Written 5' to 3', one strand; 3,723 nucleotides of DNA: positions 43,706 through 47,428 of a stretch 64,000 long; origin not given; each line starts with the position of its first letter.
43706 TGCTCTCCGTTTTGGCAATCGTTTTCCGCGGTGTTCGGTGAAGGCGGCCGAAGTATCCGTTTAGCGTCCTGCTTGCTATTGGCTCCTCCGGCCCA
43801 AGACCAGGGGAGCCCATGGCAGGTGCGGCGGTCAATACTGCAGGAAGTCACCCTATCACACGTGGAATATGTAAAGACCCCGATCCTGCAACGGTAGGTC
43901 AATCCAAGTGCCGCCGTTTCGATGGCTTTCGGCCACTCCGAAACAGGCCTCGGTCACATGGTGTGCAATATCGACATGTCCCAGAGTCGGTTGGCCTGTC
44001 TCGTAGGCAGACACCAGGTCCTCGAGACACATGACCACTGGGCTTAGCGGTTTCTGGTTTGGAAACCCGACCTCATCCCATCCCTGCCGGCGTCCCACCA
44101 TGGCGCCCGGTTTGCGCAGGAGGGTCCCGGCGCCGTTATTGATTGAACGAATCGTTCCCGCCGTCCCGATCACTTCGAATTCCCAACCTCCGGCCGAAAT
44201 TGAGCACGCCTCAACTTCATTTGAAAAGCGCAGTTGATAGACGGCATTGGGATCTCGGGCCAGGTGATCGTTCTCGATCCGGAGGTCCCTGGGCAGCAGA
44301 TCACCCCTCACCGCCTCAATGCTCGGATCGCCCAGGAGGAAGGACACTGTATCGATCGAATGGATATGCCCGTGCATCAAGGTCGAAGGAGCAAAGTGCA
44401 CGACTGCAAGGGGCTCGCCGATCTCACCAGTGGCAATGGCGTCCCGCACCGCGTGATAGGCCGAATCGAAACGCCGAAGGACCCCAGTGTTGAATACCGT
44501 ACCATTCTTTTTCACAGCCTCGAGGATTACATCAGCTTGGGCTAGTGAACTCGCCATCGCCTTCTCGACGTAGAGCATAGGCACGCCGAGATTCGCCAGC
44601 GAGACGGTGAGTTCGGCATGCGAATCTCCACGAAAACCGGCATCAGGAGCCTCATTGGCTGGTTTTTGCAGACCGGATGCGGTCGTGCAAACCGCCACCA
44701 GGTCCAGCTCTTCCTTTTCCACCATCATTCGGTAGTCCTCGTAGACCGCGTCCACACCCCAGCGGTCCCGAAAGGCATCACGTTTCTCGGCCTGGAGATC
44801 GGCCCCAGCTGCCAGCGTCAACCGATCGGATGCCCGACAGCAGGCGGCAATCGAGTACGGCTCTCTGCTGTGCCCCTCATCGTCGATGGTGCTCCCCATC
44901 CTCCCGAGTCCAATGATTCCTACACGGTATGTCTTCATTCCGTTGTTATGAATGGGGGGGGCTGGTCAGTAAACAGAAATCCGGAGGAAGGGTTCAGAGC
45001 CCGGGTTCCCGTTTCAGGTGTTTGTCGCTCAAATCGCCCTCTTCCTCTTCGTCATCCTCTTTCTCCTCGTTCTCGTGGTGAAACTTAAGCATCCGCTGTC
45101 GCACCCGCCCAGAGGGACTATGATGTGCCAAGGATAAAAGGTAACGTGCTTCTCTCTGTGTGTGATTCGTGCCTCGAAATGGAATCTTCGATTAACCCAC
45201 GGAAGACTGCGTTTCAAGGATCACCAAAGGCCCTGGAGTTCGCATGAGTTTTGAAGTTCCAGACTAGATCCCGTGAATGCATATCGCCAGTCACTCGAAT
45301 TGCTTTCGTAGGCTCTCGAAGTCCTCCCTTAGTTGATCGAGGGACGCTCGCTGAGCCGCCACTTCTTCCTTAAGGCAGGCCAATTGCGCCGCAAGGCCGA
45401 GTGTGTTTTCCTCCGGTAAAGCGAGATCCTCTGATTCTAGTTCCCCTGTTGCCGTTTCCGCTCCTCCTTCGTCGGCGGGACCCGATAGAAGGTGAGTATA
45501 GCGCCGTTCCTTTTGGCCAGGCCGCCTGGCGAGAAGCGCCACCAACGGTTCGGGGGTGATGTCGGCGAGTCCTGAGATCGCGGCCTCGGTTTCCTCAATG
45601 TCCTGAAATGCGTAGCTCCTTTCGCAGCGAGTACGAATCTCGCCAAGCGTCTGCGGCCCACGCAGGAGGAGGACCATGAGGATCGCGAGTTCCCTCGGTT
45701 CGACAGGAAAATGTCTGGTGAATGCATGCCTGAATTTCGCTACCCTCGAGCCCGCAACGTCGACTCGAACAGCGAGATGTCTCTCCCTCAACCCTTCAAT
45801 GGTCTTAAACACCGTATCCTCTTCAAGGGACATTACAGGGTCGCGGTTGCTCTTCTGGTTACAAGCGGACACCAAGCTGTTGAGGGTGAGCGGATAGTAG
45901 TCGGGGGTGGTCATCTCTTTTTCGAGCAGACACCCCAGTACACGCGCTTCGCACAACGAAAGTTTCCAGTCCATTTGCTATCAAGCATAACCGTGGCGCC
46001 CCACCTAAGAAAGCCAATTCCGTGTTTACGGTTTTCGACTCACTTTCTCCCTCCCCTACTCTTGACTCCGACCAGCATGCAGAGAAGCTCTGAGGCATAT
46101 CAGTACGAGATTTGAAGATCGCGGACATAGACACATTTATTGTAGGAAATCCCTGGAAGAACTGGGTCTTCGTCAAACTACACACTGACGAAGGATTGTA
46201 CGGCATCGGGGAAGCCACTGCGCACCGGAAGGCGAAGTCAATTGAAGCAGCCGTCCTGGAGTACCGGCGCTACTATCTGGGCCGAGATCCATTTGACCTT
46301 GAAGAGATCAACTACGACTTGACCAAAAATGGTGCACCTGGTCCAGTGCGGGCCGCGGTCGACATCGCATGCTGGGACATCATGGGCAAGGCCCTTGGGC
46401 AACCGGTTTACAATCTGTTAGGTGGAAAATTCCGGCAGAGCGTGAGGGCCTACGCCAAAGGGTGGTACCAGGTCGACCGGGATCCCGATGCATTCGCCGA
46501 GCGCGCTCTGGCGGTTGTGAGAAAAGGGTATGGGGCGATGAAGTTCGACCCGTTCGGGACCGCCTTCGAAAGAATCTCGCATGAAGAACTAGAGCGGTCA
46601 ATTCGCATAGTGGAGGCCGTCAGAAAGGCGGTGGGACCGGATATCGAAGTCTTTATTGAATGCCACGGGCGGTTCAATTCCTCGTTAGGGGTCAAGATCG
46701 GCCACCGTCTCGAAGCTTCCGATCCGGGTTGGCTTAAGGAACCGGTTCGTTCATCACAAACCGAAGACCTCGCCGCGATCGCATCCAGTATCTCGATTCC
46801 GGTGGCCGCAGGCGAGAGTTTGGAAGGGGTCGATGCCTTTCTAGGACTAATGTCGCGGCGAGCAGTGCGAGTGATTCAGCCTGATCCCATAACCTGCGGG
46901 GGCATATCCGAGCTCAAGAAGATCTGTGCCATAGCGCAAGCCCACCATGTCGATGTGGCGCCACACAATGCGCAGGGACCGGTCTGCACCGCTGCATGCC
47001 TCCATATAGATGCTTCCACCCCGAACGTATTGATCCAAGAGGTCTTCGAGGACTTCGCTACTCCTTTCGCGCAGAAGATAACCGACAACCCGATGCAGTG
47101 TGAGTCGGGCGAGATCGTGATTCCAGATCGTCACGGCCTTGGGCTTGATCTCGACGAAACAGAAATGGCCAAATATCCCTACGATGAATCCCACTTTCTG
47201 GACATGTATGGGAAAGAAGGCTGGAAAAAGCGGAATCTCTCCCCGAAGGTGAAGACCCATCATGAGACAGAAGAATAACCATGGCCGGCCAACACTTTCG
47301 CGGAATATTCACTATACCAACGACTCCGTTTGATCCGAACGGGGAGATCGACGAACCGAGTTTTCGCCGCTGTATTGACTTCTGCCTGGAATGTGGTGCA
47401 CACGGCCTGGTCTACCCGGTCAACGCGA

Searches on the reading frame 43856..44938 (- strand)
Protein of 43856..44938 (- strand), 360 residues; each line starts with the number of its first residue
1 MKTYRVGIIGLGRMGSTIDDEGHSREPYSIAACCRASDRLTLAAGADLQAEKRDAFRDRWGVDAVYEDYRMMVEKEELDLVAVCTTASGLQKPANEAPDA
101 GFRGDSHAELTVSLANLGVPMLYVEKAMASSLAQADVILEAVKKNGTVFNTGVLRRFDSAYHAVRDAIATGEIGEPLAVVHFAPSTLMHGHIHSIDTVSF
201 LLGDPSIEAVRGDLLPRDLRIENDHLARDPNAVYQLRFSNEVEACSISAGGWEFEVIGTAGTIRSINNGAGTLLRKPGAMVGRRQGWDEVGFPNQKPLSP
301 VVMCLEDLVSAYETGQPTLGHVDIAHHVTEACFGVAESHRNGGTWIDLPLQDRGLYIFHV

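Call 72: search_protein_families(library=pfam, proteins=[window:43856-44938:-], max_evalue=0.00001)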
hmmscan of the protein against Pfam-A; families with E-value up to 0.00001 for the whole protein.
window:43856-44938:- (360 aa): 2 families
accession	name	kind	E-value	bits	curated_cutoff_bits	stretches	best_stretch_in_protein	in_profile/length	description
PF01408.29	GFO_IDH_MocA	-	4.6e-11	43.9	24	1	5-150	2-117/120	Oxidoreductase family, NAD-binding Rossmann fold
PF02894.22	GFO_IDH_MocA_C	-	8.1e-07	29.5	22.9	1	186-286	42-154/218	Oxidoreductase family, C-terminal alpha/beta domain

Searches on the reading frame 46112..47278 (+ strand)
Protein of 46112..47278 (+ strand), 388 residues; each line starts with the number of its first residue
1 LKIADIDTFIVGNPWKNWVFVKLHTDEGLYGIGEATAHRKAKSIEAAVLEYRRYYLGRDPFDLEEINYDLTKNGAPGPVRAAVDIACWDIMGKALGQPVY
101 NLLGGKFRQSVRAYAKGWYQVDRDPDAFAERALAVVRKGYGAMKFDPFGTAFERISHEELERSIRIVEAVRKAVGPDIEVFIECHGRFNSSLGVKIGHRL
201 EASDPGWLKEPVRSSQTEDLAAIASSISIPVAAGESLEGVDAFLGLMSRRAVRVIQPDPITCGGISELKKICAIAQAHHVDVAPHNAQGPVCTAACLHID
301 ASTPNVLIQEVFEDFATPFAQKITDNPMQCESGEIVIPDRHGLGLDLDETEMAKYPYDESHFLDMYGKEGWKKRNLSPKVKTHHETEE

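Call 72: search_protein_families(library=pfam, proteins=[window:46112-47278:+], max_evalue=0.00001)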
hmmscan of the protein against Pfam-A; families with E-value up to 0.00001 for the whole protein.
window:46112-47278:+ (388 aa): 2 families
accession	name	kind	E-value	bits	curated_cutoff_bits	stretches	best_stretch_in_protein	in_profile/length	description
PF13378.12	MR_MLE_C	-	6.1e-59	199.8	29.4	1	128-349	2-217/219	Enolase C-terminal domain-like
PF02746.21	MR_MLE_N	-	4.9e-14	53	22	1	17-104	27-117/117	Mandelate racemase / muconate lactonizing enzyme, N-terminal domain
